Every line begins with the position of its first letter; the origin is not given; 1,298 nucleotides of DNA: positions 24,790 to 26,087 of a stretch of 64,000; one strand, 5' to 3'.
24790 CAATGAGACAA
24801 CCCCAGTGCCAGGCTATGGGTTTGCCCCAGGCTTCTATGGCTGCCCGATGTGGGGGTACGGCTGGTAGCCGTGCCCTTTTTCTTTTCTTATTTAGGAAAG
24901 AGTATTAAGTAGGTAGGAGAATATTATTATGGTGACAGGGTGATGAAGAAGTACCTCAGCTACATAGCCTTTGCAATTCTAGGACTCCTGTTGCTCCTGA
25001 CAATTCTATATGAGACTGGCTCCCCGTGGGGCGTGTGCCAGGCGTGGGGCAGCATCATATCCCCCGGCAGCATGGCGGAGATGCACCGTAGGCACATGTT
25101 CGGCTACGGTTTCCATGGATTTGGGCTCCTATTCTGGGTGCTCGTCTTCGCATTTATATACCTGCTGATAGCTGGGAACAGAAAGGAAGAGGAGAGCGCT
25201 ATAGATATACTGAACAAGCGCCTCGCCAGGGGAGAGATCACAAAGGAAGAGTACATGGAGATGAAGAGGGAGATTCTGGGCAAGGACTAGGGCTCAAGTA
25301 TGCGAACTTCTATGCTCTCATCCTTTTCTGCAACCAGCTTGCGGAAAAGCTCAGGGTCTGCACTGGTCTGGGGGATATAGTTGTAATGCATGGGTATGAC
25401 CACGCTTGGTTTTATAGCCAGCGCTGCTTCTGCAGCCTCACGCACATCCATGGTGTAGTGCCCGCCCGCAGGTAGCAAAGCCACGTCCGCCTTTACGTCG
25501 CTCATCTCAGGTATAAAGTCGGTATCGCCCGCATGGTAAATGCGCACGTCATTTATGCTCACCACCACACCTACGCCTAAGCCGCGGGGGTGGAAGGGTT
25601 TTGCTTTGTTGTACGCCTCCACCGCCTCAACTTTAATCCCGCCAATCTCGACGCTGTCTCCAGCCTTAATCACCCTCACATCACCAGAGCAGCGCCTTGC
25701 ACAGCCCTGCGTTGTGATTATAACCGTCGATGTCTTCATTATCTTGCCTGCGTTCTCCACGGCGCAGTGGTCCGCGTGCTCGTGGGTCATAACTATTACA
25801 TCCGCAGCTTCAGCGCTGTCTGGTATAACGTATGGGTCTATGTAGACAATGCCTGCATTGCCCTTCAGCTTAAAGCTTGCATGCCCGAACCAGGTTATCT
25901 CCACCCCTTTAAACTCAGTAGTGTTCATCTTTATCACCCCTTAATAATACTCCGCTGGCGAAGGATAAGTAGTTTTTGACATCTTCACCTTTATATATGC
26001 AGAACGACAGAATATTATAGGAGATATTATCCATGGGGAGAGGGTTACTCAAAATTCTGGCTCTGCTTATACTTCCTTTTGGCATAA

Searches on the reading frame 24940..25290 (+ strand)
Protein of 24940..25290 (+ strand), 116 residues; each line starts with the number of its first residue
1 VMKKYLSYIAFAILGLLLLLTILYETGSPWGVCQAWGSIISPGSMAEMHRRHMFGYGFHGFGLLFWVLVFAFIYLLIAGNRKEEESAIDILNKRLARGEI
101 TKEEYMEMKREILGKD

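Call 51: search_protein_families(library=pfam, proteins=[window:24940-25290:+], max_evalue=0.01)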
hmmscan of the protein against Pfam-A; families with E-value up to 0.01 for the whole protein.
window:24940-25290:+ (116 aa): 1 family
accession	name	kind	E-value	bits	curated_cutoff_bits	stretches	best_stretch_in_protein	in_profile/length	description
PF09851.14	SHOCT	-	3.5e-09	36.6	27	1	87-113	2-28/28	Short C-terminal domain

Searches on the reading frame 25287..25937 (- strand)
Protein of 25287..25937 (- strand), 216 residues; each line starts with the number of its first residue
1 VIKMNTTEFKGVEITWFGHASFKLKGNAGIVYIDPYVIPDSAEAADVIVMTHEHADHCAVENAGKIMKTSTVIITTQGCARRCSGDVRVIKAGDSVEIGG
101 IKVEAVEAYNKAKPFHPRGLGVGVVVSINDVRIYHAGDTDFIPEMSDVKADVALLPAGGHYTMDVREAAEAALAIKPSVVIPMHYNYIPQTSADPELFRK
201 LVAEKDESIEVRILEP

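Call 51: search_protein_families(library=pfam, proteins=[window:25287-25937:-], max_evalue=0.01)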
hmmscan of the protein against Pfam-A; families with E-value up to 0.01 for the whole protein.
window:25287-25937:- (216 aa): 3 families
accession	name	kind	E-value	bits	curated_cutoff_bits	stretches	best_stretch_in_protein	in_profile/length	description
PF13483.12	Lactamase_B_3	-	1.7e-32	113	24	1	13-184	1-160/160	Beta-lactamase superfamily domain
PF12706.13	Lactamase_B_2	-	2.9e-19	69.9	27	1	38-185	24-200/200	Beta-lactamase superfamily domain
PF00753.33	Lactamase_B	-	0.00019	21.9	22.7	0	122-184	133-196/196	Metallo-beta-lactamase superfamily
